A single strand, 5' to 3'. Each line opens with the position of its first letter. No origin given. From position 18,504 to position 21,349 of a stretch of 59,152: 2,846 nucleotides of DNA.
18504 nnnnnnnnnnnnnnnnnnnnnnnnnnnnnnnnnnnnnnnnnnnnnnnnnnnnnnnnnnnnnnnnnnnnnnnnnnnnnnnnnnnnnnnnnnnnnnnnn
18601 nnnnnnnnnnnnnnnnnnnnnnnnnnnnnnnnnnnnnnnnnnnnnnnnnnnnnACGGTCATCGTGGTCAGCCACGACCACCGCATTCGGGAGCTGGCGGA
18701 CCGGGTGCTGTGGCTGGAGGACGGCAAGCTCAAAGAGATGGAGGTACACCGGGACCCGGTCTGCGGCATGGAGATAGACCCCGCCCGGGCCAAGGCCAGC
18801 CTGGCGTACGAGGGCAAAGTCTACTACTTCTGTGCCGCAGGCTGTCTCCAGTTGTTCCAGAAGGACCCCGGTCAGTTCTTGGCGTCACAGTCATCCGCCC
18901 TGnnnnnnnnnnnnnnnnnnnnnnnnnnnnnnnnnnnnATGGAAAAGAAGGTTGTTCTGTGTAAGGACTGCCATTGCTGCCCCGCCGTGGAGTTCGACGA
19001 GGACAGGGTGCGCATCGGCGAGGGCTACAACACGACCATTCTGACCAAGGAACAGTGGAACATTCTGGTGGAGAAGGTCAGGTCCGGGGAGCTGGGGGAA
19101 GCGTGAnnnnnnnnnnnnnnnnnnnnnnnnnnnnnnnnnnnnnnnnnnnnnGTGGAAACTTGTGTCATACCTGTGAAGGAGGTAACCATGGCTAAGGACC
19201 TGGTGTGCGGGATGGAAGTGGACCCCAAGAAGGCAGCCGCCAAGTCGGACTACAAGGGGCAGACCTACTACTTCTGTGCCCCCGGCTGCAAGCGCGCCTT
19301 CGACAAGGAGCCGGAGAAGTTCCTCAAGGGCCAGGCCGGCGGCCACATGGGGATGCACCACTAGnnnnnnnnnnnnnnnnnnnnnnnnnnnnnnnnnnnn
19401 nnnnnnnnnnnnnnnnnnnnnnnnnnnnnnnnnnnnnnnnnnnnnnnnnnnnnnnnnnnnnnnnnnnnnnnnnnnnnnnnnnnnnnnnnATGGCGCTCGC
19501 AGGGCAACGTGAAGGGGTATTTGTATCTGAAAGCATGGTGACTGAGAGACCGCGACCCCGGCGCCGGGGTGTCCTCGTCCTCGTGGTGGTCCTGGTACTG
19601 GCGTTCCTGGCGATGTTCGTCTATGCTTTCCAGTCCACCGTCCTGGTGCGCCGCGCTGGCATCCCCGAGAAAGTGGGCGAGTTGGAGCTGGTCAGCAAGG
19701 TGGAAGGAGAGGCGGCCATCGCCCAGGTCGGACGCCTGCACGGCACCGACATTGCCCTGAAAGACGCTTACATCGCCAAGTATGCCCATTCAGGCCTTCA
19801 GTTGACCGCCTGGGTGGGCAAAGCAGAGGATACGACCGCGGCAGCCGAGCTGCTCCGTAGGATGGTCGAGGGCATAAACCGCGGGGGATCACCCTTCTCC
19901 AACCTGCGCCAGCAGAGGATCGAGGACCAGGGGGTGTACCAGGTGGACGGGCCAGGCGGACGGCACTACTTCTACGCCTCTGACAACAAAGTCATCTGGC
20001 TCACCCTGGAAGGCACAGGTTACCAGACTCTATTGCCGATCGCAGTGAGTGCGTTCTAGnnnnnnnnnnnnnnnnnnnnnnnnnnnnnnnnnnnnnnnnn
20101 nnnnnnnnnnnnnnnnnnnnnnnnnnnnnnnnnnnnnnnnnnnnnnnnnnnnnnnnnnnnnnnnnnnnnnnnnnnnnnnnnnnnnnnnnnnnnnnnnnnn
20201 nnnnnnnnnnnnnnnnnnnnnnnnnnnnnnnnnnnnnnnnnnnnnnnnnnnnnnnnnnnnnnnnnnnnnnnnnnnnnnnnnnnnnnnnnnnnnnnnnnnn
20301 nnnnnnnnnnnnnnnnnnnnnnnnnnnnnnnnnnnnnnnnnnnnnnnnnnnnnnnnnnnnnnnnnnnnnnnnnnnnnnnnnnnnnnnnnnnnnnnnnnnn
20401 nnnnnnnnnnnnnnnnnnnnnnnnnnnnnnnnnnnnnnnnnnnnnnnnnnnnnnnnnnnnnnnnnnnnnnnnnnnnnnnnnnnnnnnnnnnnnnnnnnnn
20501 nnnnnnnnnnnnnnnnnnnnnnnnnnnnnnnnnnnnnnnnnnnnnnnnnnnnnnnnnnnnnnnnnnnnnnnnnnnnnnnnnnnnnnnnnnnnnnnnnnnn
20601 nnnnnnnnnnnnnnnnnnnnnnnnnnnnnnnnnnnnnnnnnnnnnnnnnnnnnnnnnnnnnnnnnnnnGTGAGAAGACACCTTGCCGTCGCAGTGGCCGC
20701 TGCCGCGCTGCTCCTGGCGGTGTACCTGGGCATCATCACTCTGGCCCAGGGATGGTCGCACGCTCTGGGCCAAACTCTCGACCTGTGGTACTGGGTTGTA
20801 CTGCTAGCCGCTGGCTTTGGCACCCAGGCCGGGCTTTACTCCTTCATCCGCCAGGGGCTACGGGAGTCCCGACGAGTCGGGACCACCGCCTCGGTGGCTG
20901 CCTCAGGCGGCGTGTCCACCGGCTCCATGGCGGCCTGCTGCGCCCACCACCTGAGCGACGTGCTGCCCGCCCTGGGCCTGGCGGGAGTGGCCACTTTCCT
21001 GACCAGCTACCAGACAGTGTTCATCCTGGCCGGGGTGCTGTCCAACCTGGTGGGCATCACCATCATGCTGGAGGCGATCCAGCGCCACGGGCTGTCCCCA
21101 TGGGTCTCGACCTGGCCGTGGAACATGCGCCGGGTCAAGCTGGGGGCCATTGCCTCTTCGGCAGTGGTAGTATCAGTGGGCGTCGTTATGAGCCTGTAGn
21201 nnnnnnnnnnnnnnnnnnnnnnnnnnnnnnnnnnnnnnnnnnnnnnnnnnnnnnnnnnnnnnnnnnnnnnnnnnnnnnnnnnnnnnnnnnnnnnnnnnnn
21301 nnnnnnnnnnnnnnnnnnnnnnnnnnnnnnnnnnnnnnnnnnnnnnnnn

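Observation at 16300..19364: YHS/TRASH-domain module: Mrr_cat-YHS fusion, ABC exporter whose ATPase ends in a YHS domain, plus a stand-alone YHS protein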

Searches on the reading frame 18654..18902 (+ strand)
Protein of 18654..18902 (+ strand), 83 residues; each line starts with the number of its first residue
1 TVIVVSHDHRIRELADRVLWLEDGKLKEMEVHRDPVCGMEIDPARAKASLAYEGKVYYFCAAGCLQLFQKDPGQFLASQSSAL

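Call 32: find_related_loci(query=A2, collection=metagenome_contigs, flank=8000)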
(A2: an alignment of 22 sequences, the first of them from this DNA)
Query A2 (83 aa) in metagenome_contigs; peptide patterns used: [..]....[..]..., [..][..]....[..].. (x = any residue, [..] = any of these).
600 stretches matched a pattern (row limit reached: there are more); 578 encode a relative of the query (tblastn E <= 1e-3); the best 80 are kept; 80 distinct loci.
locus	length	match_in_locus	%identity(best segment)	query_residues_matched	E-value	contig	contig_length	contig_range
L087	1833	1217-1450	57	1-78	1e-28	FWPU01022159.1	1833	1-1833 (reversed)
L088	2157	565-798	56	1-78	2e-28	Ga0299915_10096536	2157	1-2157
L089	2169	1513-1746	54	1-78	2e-27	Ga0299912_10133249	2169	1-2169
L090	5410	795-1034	53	2-81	1e-25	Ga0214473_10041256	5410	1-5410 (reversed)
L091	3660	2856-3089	52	1-78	3e-25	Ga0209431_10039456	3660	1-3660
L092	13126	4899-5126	53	2-76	4e-25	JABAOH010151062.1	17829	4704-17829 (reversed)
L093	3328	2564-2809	54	1-82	7e-25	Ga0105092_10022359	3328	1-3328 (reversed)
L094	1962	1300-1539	49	1-80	3e-24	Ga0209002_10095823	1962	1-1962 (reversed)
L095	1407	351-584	52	1-78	5e-24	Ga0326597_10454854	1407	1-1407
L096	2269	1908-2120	56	1-71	2e-23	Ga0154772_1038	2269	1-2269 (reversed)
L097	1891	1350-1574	50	1-75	2e-23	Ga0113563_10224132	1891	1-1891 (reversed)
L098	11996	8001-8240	51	1-80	2e-23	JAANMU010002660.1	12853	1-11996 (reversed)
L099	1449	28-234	61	2-70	2e-23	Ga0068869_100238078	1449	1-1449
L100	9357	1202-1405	58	1-68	2e-23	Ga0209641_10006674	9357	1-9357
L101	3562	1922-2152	47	2-78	7e-23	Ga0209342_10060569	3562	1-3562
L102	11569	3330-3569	49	1-80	1e-22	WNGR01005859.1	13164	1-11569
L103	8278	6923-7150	51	1-76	2e-22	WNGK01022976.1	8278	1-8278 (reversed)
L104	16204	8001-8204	52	1-68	5e-22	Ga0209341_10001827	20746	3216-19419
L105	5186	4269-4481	52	1-70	9e-22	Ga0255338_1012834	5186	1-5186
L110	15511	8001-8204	52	1-68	7e-21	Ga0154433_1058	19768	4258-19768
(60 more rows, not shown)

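Call 56: search_protein_families(library=pfam, proteins=[L098:8306-8512:+, L098:8525-9565:+, L104:8258-8881:+, L092:5168-5602:+, L105:4528-5184:+, L103:7201-8277:+, L102:3597-5027:+], max_evalue=0.01)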
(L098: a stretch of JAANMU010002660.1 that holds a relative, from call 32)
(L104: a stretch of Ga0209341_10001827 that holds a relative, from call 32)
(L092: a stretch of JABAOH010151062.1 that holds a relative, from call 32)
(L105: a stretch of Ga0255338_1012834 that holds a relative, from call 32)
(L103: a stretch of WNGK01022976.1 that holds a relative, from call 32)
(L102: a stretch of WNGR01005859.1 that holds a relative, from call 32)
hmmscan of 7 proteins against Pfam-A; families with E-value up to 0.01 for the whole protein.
L098:8306-8512:+ (68 aa): 0 families

L098:8525-9565:+ (346 aa): 3 families
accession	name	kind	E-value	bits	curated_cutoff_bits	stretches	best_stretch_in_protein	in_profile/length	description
PF01551.29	Peptidase_M23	-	5.3e-30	103.9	28.7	1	246-341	2-96/96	Peptidase family M23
PF01476.26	LysM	-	1.1e-13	51.3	20.9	1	94-138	1-42/43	LysM domain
PF23473.1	LysM3_LYK4_5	-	0.00034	21.1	29.3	0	94-120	5-31/48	LYK4/5 LysM3 domain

L104:8258-8881:+ (207 aa): 1 family
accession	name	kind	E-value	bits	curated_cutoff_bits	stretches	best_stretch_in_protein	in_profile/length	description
PF00355.32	Rieske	-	5.4e-09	36.3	20.3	1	129-188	26-87/88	Rieske [2Fe-2S] domain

L092:5168-5602:+ (144 aa): 2 families
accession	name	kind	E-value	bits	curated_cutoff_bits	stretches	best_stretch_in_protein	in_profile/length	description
PF13442.11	Cytochrome_CBB3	-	3.1e-15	56.7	27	1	43-122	3-68/68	Cytochrome C oxidase, cbb3-type, subunit III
PF00034.26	Cytochrom_C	-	6e-11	44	21.3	1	44-126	2-90/90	Cytochrome c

L105:4528-5184:+ (219 aa): 0 families

L103:7201-8277:+ (359 aa): 0 families

L102:3597-5027:+ (476 aa): 0 families

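Call 62: search_protein_families(library=pfam, proteins=[L098:2389-2592:+, L098:2605-2871:+, L098:2876-3910:+, L098:3894-4178:+, L098:4298-4540:+, L098:4769-5026:+, L100:4561-5715:+, L100:5744-6139:+, L110:4508-4891:+, L110:4888-5148:+], max_evalue=0.01)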
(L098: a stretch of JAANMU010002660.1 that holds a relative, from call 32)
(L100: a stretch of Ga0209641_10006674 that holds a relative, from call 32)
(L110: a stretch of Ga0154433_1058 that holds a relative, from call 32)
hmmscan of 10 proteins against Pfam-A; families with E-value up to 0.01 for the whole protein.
L098:2389-2592:+ (67 aa): 0 families

L098:2605-2871:+ (88 aa): 0 families

L098:2876-3910:+ (344 aa): 2 families
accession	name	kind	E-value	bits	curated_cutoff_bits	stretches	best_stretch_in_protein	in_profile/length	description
PF03734.19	YkuD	-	4.1e-22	79.8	23.4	1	206-320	1-140/146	L,D-transpeptidase catalytic domain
PF10518.14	TAT_signal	-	0.00043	20.5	22.7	1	5-20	2-17/21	TAT (twin-arginine translocation) pathway signal sequence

L098:3894-4178:+ (94 aa): 0 families

L098:4298-4540:+ (80 aa): 3 families
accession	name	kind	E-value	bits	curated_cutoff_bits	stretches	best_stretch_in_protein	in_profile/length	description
PF09851.14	SHOCT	-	7.3e-08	32.4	27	1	54-79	2-27/28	Short C-terminal domain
PF17260.7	DUF5326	-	0.00086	19.9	27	1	6-45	29-67/70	Family of unknown function (DUF5326)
PF18495.6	VbhA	-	0.006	17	25.9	1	58-74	26-42/47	Antitoxin VbhA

L098:4769-5026:+ (85 aa): 0 families

L100:4561-5715:+ (384 aa): 5 families
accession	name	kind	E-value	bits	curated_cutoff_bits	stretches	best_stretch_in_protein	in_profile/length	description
PF07732.21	Cu-oxidase_3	-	3.9e-42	143.5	21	1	124-235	6-118/119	Multicopper oxidase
PF07731.20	Cu-oxidase_2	-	1.2e-35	122.7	20.4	2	267-368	15-125/137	Multicopper oxidase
PF00394.28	Cu-oxidase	-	5.4e-12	46.5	21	1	265-371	31-143/157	Multicopper oxidase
PF13473.12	Cupredoxin_1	-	0.00018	21.9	27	0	147-218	37-97/104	Cupredoxin-like domain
PF07653.23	SH3_2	-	0.0071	16.5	21.8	0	137-162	7-30/55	Variant SH3 domain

L100:5744-6139:+ (131 aa): 4 families
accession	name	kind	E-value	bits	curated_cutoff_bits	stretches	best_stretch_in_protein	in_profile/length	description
PF13115.11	YtkA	-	2.6e-13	50.9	25.9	1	30-112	2-84/85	YtkA-like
PF09134.16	Invasin_D3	-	8.4e-05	23.5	33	1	53-114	24-82/98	Invasin, domain 3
PF24107.1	DUF7382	-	0.00092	19.5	27.4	1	41-82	8-51/65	Domain of unknown function (DUF7382)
PF05751.16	FixH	-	0.00096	19.6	23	1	31-120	60-142/150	FixH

L110:4508-4891:+ (127 aa): 1 family
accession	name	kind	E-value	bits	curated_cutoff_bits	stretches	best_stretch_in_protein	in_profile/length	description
PF13473.12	Cupredoxin_1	-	4e-17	62.6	27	1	16-124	3-104/104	Cupredoxin-like domain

L110:4888-5148:+ (86 aa): 2 families
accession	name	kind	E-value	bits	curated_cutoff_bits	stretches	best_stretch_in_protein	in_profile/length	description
PF24273.1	TRASH_HVO_1752_C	-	1.7e-07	31.7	27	1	21-61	4-43/47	HVO_1752, C-terminal TRASH domain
PF04945.19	YHS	-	3.5e-06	27.3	30.3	1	23-64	5-46/47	YHS domain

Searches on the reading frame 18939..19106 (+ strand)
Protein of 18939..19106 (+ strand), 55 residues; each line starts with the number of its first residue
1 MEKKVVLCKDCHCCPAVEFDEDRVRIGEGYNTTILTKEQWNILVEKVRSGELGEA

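Call 3: search_protein_families(library=pfam, proteins=[window:18939-19106:+], max_evalue=0.1)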
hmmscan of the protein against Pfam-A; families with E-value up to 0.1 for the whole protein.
window:18939-19106:+ (55 aa): 1 family
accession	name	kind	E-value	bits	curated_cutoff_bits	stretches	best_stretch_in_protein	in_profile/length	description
PF24543.1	Usp-48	-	0.021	15.1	27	1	6-51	61-109/115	Usp-48 domain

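Call 4: search_protein_families(library=ncbifam, proteins=[window:18939-19106:+], max_evalue=0.1)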
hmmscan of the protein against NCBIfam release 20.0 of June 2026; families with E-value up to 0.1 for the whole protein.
window:18939-19106:+ (55 aa): 0 families

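Call 73: find_homologous_proteins(query=window:18939-19106:+, max_evalue=0.01)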
Query window:18939-19106:+ (55 aa): 4 proteins with E <= 0.01 among 4 candidates.
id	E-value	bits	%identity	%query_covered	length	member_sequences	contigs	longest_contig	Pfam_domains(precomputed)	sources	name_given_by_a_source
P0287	8.9e-31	121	100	100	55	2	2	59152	-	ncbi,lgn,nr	ncbi:MAG: hypothetical protein HYY01_03130 [Chloroflexi bacterium]|nr:hypothetical protein [Chlorofl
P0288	2.6e-23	98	83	96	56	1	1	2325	-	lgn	-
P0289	3.3e-21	91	79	95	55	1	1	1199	-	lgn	-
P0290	1.9e-16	76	65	95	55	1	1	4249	-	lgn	-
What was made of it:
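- Tried and rejected: Rejected: only 4 clusters exist, all close relatives (call 73).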

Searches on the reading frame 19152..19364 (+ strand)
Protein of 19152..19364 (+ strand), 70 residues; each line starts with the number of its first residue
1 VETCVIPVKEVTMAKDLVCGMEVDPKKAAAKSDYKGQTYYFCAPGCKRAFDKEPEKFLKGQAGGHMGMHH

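Call 3: search_protein_families(library=pfam, proteins=[window:19152-19364:+], max_evalue=0.1)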
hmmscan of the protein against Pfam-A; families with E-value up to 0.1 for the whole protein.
window:19152-19364:+ (70 aa): 4 families
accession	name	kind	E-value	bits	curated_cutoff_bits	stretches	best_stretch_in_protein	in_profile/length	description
PF04945.19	YHS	-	4.1e-17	62.4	30.3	1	15-59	2-45/47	YHS domain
PF24273.1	TRASH_HVO_1752_C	-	0.00024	21.6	27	1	19-59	7-45/47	HVO_1752, C-terminal TRASH domain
PF08394.17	Arc_trans_TRASH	-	0.017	15.7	27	1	34-52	19-37/43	Archaeal TRASH domain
PF12156.14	ATPase-cat_bd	-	0.028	15.6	27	1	19-49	5-34/86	Putative metal-binding domain of cation transport ATPase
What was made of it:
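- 19188..19364 (+): Stand-alone 58-aa YHS protein with a Gly/His/Met tail. Pfam YHS 62.4 bits (call 3).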

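Call 4: search_protein_families(library=ncbifam, proteins=[window:19152-19364:+], max_evalue=0.1)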
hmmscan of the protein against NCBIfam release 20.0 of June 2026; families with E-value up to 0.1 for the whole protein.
window:19152-19364:+ (70 aa): 1 family
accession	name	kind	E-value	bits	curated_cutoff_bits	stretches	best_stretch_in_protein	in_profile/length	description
NF041384.1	YHS_seleno_dom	subfamily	0.016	15.5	70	1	29-65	24-59/113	YHS domain-containing (seleno)protein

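Call 39: search_solved_structures(query=window:19188-19364:+, max_evalue=1, show_alignments=3)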
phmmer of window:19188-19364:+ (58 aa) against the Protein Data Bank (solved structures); distinct sequences matched with E-value up to 1: 4.
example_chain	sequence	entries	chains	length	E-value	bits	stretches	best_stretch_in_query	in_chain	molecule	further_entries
2inp_A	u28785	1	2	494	0.0034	21.1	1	20-48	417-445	Phenol hydroxylase component phN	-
2inn_A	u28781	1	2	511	0.0035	21.1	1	20-48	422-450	Phenol hydroxylase component phN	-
3u52_A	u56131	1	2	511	0.0035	21.1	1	20-48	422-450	Phenol hydroxylase component phN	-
4i1l_A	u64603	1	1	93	0.95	13.4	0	31-53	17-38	Forkhead box protein P3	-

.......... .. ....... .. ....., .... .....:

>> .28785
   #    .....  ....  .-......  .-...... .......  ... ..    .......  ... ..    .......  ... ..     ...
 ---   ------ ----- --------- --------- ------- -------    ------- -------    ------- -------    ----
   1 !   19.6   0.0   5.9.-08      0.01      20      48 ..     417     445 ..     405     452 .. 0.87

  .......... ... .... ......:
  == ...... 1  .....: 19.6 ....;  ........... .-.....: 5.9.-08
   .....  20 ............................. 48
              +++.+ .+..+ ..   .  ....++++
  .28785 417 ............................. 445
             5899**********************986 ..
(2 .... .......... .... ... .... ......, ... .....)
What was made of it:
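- The only PDB relative found by sequence with a YHS-like segment is a phenol hydroxylase subunit (call 39). The PDB relative found with a YHS-like segment is a phenol hydroxylase subunit (call 39).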

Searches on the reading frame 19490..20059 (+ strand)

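Call 3: search_protein_families(library=pfam, proteins=[window:19490-20059:+], max_evalue=0.1)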
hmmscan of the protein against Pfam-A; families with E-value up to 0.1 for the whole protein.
window:19490-20059:+ (189 aa): 1 family
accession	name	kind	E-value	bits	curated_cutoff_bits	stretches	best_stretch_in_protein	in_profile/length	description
PF04290.18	DctQ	-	0.023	15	28.3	1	2-48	38-85/132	Tripartite ATP-independent periplasmic transporters, DctQ component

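Call 4: search_protein_families(library=ncbifam, proteins=[window:19490-20059:+], max_evalue=0.1)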
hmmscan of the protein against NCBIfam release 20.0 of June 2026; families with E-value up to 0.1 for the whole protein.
window:19490-20059:+ (189 aa): 0 families

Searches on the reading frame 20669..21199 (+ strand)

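Call 3: search_protein_families(library=pfam, proteins=[window:20669-21199:+], max_evalue=0.1)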
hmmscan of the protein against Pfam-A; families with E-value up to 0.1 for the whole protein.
window:20669-21199:+ (176 aa): 0 families

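Call 4: search_protein_families(library=ncbifam, proteins=[window:20669-21199:+], max_evalue=0.1)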
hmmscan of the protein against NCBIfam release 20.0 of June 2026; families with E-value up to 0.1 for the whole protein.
window:20669-21199:+ (176 aa): 1 family
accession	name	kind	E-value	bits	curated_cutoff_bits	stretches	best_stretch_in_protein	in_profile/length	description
NF008201.0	PRK10958.1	equivalog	0.016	14.7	165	1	75-121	33-79/212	leucine efflux protein LeuE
